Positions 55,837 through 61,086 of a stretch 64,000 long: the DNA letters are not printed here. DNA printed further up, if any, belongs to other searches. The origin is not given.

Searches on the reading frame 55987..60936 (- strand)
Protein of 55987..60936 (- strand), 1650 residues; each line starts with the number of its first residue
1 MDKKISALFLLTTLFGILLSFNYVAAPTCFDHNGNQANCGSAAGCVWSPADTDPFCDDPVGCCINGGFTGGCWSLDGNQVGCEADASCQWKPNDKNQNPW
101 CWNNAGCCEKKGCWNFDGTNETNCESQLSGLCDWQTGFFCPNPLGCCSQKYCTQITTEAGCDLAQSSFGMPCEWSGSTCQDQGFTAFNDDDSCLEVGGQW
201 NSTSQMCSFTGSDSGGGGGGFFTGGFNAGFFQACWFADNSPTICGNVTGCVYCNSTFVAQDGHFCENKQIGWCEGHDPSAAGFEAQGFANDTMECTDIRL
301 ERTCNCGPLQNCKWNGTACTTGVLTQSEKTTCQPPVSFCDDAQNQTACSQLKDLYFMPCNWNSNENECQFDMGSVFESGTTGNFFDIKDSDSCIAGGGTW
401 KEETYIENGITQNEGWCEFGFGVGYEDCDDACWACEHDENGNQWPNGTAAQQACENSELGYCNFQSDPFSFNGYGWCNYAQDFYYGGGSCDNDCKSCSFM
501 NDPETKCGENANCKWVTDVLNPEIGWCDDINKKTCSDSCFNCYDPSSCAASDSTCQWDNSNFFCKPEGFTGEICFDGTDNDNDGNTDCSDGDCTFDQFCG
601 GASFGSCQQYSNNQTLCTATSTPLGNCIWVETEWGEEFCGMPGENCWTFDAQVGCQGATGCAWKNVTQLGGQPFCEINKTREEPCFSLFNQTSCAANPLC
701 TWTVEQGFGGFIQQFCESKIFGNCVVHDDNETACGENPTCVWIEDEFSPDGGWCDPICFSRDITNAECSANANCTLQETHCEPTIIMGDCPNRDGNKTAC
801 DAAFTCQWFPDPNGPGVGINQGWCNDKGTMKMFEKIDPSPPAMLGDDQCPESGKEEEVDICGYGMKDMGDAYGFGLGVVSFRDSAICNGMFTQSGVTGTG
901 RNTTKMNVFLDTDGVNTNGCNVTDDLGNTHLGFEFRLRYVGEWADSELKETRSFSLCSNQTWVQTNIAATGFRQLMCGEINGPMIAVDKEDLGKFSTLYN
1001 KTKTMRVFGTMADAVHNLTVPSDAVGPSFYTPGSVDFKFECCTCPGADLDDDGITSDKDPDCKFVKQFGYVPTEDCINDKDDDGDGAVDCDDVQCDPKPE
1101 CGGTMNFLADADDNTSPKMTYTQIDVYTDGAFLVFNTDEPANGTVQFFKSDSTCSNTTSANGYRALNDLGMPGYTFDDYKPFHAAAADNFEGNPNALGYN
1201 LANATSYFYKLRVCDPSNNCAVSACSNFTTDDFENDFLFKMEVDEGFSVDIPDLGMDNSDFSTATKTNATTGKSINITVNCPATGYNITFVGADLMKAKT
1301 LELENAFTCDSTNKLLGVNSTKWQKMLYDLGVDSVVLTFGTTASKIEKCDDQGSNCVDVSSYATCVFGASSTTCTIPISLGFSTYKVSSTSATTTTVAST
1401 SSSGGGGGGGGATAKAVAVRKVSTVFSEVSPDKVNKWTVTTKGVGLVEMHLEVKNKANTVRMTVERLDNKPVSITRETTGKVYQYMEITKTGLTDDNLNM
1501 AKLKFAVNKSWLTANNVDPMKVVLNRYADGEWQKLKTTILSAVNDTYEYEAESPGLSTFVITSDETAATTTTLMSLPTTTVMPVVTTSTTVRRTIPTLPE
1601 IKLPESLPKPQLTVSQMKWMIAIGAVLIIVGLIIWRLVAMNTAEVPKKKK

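Call 8: search_protein_families(library=ncbifam, proteins=[window:55987-60936:-], max_evalue=1)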
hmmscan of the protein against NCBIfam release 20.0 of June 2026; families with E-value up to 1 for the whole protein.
window:55987-60936:- (1650 aa): 2 families
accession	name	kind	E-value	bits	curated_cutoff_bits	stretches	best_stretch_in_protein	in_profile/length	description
TIGR04213.1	PGF_pre_PGF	domain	3.7e-27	95.2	28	1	1427-1562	14-152/153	PGF-pre-PGF domain-containing protein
NF033662.1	acid_disulf_rpt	repeat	9.6e-06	25.2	41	2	571-599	4-32/32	acidic double-disulfide repeat-containing protein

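Call 9: search_protein_families(library=pfam, proteins=[window:55987-60936:-], max_evalue=0.1)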
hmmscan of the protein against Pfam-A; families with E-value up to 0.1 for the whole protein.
window:55987-60936:- (1650 aa): 0 families

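Call 35: find_encoding_contigs(protein=window:55987-60936:-, flank=10000, max_places=2)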
Protein window:55987-60936:- (1650 aa): 2 contigs read that carry it; 1 place shown.
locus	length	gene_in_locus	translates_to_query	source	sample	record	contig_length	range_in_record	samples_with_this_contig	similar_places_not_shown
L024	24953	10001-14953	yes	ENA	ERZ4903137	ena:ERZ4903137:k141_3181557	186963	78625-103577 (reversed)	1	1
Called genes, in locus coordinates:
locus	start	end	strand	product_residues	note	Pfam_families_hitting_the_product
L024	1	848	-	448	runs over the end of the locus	PF03446:NAD_binding_2 (weak), PF03721:UDPG_MGDP_dh_N, PF00984:UDPG_MGDP_dh, PF03720:UDPG_MGDP_dh_C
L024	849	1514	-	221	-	-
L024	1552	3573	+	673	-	-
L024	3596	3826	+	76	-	-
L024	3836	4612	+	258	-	PF01663:Phosphodiest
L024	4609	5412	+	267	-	PF01507:PAPS_reduct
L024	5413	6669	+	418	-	PF00009:GTP_EFTU, PF01926:MMR_HSR1 (faint), PF03144:GTP_EFTU_D2, PF03143:GTP_EFTU_D3, PF22594:GTP-eEF1A_C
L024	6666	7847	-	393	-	PF01943:Polysacc_synt, PF13440:Polysacc_synt_3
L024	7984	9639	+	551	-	-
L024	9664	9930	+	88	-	-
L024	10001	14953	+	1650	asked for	-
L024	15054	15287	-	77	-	-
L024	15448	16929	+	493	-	PF24517:CBM96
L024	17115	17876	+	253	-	-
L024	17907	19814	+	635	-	-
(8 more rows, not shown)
